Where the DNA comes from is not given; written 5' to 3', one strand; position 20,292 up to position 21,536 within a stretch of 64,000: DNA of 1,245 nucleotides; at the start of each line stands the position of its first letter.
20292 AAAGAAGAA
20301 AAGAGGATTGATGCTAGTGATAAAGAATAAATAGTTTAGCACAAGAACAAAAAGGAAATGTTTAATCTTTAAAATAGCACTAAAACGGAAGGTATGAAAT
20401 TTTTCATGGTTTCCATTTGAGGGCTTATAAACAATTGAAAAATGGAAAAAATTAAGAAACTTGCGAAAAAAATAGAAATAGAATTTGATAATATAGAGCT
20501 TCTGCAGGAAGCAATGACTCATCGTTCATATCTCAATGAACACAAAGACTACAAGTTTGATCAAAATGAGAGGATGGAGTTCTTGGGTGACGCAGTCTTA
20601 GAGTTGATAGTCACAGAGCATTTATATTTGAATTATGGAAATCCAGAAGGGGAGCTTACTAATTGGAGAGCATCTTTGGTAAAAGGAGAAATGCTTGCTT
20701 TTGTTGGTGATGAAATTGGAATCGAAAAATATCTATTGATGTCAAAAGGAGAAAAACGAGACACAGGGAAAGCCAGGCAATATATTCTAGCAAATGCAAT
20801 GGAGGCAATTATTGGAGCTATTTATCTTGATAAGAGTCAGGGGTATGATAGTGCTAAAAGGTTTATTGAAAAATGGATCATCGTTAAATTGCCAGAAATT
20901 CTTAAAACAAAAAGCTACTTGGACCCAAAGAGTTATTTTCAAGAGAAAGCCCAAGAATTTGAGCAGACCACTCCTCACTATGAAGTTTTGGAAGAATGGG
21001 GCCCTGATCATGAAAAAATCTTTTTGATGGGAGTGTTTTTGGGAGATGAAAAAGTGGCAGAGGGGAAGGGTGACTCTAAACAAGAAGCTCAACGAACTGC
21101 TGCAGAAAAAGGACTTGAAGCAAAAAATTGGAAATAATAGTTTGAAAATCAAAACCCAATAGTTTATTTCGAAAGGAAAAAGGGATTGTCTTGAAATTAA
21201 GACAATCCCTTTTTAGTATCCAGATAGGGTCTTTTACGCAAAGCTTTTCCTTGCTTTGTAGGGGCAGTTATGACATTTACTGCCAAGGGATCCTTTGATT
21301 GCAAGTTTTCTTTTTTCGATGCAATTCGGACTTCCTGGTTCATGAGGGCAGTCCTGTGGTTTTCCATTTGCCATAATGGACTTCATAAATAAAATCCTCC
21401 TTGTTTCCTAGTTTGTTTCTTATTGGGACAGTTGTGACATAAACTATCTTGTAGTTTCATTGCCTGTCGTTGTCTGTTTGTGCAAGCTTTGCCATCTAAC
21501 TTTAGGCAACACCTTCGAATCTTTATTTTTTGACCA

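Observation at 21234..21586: Translationally coupled tandem pair of paralogous cysteine-motif mini-proteins (CHNCP) between rnc and smc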

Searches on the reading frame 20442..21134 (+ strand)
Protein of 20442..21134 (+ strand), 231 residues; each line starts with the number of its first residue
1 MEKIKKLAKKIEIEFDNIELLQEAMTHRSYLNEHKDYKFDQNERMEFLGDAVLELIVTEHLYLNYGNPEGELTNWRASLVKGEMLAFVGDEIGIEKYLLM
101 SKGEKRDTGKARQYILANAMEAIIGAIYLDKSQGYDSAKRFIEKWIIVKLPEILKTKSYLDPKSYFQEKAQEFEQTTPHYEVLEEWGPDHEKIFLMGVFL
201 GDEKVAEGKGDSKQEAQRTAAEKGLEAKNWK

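Call 13: find_related_loci(query=window:20442-21134:+, collection=genome_contigs, flank=4000)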
Query window:20442-21134:+ (231 aa) in genome_contigs; peptide patterns used: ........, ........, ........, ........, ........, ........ (x = any residue, [..] = any of these).
293 stretches matched a pattern; 105 encode a relative of the query (tblastn E <= 1e-3); the best 80 are kept; 80 distinct loci.
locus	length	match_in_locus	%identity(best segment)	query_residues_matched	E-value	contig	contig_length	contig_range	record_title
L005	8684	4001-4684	86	1-230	4e-131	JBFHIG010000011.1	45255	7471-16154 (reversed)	MAG: Candidatus Moraniibacteriota bacterium isolate Mix_sand07.2021.05.G.32 k141_408210_length_45255_cov_14.9920, whole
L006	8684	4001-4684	85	1-230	2e-129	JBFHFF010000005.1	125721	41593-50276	MAG: Candidatus Moraniibacteriota bacterium isolate Mix_sand07.2021.05.G.119 k141_2636365_length_125721_cov_144.8888, wh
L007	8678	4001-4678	75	3-230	3e-117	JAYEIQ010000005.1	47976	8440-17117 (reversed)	MAG: Patescibacteria group bacterium isolate MAG187 MAG187_5, whole genome shotgun sequence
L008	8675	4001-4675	70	4-230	2e-107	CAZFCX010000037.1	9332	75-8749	MAG TPA_asm: uncultured Bdellovibrionales bacterium isolate SRP239243_co1_144 genome assembly, contig: NODE_13308_length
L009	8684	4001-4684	70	2-231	3e-106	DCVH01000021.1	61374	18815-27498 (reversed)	MAG TPA_asm: Patescibacteria group bacterium UBA2193 UBA2193_contig_11945, whole genome shotgun sequence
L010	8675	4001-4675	69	4-230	2e-105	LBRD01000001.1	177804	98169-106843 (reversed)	MAG: Parcubacteria group bacterium GW2011_GWC1_36_108 UR95_C0001, whole genome shotgun sequence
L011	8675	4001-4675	69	4-230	2e-105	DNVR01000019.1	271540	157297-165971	MAG TPA_asm: Candidatus Moraniibacteriota bacterium isolate UBA12142 contig_381, whole genome shotgun sequence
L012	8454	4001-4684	68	1-230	1e-105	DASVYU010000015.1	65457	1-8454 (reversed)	MAG TPA_asm: Patescibacteria group bacterium isolate SMAG_U2610 k141_16007, whole genome shotgun sequence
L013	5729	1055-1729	70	4-230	1e-105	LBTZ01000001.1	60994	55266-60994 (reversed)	MAG: Parcubacteria group bacterium GW2011_GWD2_38_11 US70_C0001, whole genome shotgun sequence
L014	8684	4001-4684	68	1-230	9e-105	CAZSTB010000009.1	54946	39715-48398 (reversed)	MAG TPA_asm: uncultured Bdellovibrionales bacterium isolate SRP011637_co1_57 genome assembly, contig: NODE_92_length_549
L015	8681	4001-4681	69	2-230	5e-104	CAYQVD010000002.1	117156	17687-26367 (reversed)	MAG TPA_asm: uncultured Bdellovibrionales bacterium isolate SRP191223_co1_93 genome assembly, contig: NODE_50_length_117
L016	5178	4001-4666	74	7-230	2e-104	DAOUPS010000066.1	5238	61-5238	MAG TPA_asm: bacterium isolate CSMAG_106 CSMAG_106_k127_4428541_length_5238_cov_34.0000, whole genome shotgun sequence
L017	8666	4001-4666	71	7-230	2e-104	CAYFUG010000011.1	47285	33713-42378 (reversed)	MAG TPA_asm: uncultured Bdellovibrionales bacterium isolate ERP107533_co1_14 genome assembly, contig: NODE_243_length_47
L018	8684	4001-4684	67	2-231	2e-103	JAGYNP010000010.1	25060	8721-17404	MAG: Candidatus Moraniibacteriota bacterium isolate M55B148 k51_1698632_flag_0_multi_20.4980_len_25058, whole genome sho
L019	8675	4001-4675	68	4-230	2e-103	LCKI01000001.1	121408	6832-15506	MAG: Parcubacteria group bacterium GW2011_GWC1_45_14 UW95_C0001, whole genome shotgun sequence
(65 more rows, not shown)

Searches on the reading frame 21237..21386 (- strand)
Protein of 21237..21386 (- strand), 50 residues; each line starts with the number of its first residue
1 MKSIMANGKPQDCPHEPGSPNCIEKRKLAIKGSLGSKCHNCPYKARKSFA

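Call 3: search_protein_families(library=pfam, proteins=[window:21237-21386:-], max_evalue=10)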
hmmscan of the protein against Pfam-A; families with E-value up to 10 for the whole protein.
seq(50 aa): 0 families

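Call 4: search_protein_families(library=ncbifam, proteins=[window:21237-21386:-], max_evalue=10)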
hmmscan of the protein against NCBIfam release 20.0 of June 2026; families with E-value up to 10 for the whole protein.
seq(50 aa): 1 family
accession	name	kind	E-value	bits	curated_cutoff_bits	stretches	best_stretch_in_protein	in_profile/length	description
NF041886.1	Rmf_CrpP_fam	subfamily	0.008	15.8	28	2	32-46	10-24/39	Rmf/CrpP family protein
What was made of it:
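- Closest known: Rmf/CrpP family. Same: B gives a 15-residue local match around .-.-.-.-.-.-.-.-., and both are small basic proteins (call 4).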

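Call 8: find_homologous_proteins(query=window:21237-21386:-, max_evalue=10)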
Query seq(50 aa) (50 aa): 1 proteins with E <= 10 among 1 candidates.
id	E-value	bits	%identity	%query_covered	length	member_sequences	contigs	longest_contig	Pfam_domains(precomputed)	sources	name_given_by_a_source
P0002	6.5e-25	103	100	92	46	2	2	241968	-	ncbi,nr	ncbi:hypothetical protein HN399_01400 [bacterium]|nr:hypothetical protein [bacterium] MBT7992786.1 h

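Call 32: search_solved_structures(query=A4, max_evalue=10, show_alignments=3)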
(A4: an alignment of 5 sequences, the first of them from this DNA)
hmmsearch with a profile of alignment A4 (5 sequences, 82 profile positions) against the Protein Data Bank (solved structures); distinct sequences matched with E-value up to 10: 0.

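Call 33: search_protein_families(library=phrogs, proteins=[window:21237-21386:-], max_evalue=10)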
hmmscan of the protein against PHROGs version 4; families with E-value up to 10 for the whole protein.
seq(50 aa): 0 families

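Call 34: search_protein_families(library=padloc, proteins=[window:21237-21386:-], max_evalue=10)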
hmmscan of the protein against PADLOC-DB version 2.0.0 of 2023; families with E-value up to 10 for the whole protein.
seq(50 aa): 0 families
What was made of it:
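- On Type II toxin-antitoxin or known defence systems: PADLOC, PHROGs, Pfam and NCBIfam give no credible hit (calls 3, 4, 33, 34).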

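Call 38: predict_structure(alignment_id=A4)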
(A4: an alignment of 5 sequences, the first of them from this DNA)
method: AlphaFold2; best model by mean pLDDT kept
length: 50 residues; sequences in the alignment: 5
mean_pLDDT: 60.2   pTM: 0.40
mean pLDDT of the five models: 60.2, 57.8, 56.3, 55.5, 55.2
residues with pLDDT >= 90: 0; 70-90: 13; 50-70: 24; < 50: 13
segments of 3 or more residues with pLDDT < 50: 1-9, 47-50
pLDDT, mean of each block of 10 residues (from residue 1): 41 66 76 66 53
secondary structure, 60 per line:
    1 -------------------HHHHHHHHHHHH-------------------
elements in order: H20-31

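Call 49: find_related_loci(query=A7, collection=metagenome_contigs, flank=4000)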
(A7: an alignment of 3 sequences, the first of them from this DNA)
Query A7 (50 aa) in metagenome_contigs; peptide patterns used: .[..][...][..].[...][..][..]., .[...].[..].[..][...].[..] (x = any residue, [..] = any of these).
181 stretches matched a pattern; 1 encode a relative of the query (tblastn E <= 1e-3); 1 distinct loci.
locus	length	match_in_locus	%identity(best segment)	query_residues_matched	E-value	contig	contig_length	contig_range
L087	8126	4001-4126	43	2-43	3e-8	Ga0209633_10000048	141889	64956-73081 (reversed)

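Call 51: fold_search(model_id=the predicted structure, library=pdb)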
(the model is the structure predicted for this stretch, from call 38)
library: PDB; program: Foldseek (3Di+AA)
matches with E <= 10: 0; with E <= 0.001: 0
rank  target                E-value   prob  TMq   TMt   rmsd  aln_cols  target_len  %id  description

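Call 63: find_related_loci(query=A7, collection=viral_contigs, flank=3000)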
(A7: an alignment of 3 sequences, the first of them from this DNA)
Query A7 (50 aa) in viral_contigs; peptide patterns used: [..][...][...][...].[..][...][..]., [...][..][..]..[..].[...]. (x = any residue, [..] = any of these).
9 stretches matched a pattern, but none encodes a relative of the query by tblastn (E <= 1e-3).

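Call 66: search_dna_similar(query=window:21237-21386:-, collection=plasmids, mode=protein, max_evalue=1, max_rows=5)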
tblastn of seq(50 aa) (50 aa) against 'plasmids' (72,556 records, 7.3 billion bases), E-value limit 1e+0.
No match.

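Call 76: search_solved_structures(query=A7, max_evalue=10, show_alignments=2)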
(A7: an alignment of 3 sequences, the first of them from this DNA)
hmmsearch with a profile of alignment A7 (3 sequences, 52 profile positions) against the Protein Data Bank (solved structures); distinct sequences matched with E-value up to 10: 0.
